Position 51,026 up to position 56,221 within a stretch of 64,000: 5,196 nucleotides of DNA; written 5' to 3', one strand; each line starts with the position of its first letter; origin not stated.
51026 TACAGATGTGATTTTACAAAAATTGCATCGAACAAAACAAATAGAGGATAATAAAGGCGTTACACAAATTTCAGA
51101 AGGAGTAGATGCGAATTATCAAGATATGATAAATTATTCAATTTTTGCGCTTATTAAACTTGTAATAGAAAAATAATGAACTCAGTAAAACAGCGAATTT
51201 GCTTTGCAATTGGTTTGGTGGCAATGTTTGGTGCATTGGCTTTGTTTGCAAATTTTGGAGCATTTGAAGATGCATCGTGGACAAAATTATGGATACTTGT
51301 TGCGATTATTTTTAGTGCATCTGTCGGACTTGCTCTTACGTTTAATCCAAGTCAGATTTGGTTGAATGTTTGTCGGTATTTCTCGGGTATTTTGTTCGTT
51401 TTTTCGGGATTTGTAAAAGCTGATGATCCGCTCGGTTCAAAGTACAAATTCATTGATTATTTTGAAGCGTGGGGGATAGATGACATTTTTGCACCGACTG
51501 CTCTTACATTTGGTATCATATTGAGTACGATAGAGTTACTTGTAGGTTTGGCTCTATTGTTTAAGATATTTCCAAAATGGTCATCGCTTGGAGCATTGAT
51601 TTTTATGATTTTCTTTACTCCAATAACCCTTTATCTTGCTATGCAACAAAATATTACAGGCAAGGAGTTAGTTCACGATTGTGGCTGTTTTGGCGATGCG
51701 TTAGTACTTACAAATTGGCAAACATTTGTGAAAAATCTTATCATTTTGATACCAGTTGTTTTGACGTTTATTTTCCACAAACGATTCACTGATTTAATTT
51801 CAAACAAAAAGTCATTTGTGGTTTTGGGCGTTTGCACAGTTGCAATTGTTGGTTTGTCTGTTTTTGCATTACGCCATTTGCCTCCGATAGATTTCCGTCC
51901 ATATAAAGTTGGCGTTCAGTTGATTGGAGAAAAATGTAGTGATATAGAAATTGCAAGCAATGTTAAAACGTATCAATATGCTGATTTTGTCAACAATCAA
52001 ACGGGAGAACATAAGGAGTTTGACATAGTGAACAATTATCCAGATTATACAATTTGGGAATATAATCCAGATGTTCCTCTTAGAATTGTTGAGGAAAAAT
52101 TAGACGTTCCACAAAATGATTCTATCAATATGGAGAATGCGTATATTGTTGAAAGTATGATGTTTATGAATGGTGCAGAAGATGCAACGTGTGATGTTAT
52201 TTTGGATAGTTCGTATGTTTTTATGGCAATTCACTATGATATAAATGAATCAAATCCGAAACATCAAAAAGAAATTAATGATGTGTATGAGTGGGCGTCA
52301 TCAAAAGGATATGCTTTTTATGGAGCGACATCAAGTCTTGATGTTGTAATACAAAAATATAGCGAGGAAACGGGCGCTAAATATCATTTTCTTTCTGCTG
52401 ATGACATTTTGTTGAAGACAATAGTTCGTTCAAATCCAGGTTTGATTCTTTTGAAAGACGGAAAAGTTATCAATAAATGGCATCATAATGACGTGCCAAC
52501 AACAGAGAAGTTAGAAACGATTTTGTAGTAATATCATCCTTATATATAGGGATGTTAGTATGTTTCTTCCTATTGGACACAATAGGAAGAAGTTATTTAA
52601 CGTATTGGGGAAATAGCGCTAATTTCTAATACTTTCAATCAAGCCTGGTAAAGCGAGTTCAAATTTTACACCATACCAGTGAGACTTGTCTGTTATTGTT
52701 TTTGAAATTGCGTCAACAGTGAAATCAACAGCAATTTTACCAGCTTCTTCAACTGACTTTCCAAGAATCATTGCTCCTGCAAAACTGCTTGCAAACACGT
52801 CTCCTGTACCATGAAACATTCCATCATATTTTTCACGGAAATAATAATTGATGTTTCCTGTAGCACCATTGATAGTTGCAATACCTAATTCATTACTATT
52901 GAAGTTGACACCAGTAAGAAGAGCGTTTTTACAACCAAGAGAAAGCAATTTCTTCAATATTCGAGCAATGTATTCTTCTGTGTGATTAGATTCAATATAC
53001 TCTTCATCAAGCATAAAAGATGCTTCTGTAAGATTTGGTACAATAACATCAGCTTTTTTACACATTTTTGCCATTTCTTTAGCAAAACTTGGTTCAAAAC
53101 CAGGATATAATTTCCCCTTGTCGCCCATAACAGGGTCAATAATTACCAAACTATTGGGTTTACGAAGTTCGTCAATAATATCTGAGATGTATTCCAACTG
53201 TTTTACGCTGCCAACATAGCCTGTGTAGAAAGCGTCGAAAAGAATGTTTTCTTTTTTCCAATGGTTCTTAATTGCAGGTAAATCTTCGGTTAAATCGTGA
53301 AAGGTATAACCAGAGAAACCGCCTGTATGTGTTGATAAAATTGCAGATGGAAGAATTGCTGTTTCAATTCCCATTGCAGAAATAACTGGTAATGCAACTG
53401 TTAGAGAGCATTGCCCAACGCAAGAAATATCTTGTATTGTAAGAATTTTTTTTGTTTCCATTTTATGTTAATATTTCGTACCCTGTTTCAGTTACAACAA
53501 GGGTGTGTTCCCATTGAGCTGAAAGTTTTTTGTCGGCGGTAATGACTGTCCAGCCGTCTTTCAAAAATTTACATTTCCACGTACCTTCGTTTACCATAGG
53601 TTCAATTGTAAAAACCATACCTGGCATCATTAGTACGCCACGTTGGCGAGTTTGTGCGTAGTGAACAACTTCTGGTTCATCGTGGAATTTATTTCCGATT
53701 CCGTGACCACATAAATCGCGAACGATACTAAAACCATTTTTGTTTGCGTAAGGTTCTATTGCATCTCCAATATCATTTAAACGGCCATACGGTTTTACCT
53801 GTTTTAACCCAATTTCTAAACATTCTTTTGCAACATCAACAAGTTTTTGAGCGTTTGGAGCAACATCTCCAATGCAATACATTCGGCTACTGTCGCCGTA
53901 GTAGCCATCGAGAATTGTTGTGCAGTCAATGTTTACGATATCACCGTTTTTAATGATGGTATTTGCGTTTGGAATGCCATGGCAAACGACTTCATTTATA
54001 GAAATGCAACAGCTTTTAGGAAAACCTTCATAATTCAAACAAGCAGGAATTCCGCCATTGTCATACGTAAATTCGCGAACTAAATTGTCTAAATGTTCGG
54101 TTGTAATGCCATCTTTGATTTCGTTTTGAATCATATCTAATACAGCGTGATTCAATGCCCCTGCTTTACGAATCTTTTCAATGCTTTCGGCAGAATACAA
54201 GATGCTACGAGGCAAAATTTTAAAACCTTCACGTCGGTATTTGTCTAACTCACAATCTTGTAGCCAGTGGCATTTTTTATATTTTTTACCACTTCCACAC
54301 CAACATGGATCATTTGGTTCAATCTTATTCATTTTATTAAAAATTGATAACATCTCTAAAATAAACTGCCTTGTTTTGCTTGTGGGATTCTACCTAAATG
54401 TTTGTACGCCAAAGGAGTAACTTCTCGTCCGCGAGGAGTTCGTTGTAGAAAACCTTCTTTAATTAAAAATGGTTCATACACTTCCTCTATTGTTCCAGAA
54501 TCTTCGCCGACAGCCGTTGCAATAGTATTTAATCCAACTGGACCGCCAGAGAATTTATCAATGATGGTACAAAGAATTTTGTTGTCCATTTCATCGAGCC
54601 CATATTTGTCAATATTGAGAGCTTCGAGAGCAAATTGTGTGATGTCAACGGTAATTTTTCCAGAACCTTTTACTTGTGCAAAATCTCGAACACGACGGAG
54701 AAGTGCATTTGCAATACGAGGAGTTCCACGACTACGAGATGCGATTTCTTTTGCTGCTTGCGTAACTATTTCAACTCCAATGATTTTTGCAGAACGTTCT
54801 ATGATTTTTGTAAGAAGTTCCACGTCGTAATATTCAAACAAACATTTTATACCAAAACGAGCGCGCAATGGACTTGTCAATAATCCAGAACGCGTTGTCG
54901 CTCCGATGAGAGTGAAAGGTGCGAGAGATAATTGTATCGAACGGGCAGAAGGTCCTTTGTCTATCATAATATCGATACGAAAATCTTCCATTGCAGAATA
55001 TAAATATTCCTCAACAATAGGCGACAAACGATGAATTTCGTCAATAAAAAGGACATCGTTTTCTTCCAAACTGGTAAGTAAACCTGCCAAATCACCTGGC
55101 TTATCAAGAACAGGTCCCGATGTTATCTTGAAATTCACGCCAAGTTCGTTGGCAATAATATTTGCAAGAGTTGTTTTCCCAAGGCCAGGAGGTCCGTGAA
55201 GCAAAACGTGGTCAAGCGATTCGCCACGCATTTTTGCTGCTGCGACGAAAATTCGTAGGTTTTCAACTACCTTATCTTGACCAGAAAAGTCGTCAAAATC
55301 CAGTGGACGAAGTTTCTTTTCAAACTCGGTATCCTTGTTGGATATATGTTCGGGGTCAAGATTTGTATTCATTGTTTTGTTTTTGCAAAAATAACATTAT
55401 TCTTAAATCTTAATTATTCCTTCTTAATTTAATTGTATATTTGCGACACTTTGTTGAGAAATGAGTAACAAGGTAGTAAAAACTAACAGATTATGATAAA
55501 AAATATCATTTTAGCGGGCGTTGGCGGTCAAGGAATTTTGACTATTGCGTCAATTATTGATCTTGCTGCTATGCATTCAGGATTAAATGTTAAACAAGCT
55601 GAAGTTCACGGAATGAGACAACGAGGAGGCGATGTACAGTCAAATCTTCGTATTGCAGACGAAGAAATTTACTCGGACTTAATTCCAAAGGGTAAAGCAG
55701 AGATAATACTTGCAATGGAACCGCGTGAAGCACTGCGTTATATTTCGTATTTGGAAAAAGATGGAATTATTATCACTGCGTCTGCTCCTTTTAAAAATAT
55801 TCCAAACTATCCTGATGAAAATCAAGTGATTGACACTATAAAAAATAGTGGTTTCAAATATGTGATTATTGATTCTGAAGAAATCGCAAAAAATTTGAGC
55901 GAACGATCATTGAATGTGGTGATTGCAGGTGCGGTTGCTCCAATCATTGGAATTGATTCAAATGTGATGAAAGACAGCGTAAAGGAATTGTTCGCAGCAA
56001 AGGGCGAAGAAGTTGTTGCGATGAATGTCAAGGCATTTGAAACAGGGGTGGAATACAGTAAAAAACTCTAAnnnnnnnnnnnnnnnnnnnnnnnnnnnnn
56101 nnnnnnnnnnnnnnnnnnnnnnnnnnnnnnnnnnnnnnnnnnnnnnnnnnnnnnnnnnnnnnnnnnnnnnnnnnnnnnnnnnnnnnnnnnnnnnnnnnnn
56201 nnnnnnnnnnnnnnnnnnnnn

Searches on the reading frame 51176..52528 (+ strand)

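Call 42: search_protein_families(library=ncbifam, proteins=[window:51176-52528:+], max_evalue=0.01)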
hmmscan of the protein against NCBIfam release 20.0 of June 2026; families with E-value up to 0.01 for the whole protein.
window:51176-52528:+ (450 aa): 1 family
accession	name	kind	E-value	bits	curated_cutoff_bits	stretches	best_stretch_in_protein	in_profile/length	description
NF045576.1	BT_3928_fam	equivalog_domain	8.6e-109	363.9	250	1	63-441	2-358/358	BT_3928 family protein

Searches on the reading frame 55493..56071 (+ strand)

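Call 66: search_protein_families(library=ncbifam, proteins=[window:55493-56071:+], max_evalue=0.001)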
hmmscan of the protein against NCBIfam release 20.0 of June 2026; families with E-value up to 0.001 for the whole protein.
window:55493-56071:+ (192 aa): 26 families (the best 25 are shown)
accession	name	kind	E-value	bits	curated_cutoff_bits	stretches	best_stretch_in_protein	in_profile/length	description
NF005324.0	PRK06853.1-4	equivalog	2e-79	266.1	222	1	1-191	1-191/196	indolepyruvate oxidoreductase subunit beta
NF005323.0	PRK06853.1-3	equivalog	2.6e-44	151.5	238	1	4-188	8-194/197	indolepyruvate oxidoreductase subunit beta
TIGR03334.1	IOR_beta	equivalog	3e-43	148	205.8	1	4-186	2-188/189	indolepyruvate ferredoxin oxidoreductase subunit beta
NF005325.0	PRK06853.1-5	equivalog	2.4e-41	141.6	230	1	3-188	4-190/192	indolepyruvate oxidoreductase subunit beta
NF005322.0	PRK06853.1-2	equivalog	2.6e-41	141.6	237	1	2-190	5-194/197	indolepyruvate oxidoreductase subunit beta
NF005326.0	PRK06853.1-6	equivalog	1.7e-38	132.4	348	1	4-191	5-198/202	indolepyruvate oxidoreductase subunit beta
NF005328.0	PRK06853.2-2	equivalog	3.4e-29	101.9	240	1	4-159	5-159/192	indolepyruvate oxidoreductase subunit beta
NF004915.0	PRK06274.1-1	equivalog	1.1e-28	100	274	1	3-190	3-193/194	indolepyruvate oxidoreductase subunit beta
NF004917.0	PRK06274.1-3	equivalog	1.3e-27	97.1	284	1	4-188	4-192/203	indolepyruvate oxidoreductase subunit beta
NF004918.0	PRK06274.1-4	equivalog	1.7e-27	96.5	278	1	3-156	3-162/202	indolepyruvate oxidoreductase subunit beta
NF005327.0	PRK06853.2-1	equivalog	8.1e-21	74.7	242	1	4-162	5-164/194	indolepyruvate oxidoreductase subunit beta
NF004916.0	PRK06274.1-2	equivalog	1.5e-19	70.8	227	1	3-188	3-175/178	indolepyruvate oxidoreductase subunit beta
TIGR03710.1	OAFO_sf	subfamily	1.7e-19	69.9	482.75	1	4-191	3-175/561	2-oxoacid:acceptor oxidoreductase subunit alpha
NF006323.0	PRK08537.1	equivalog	1.7e-14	53.5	235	1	1-191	1-180/181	2-oxoacid:ferredoxin oxidoreductase subunit gamma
TIGR02175.1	PorC_KorC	subfamily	6e-14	52.2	81.1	1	4-189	3-175/177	2-oxoacid:acceptor oxidoreductase, gamma subunit, pyruvate/2-ketoisovalerate family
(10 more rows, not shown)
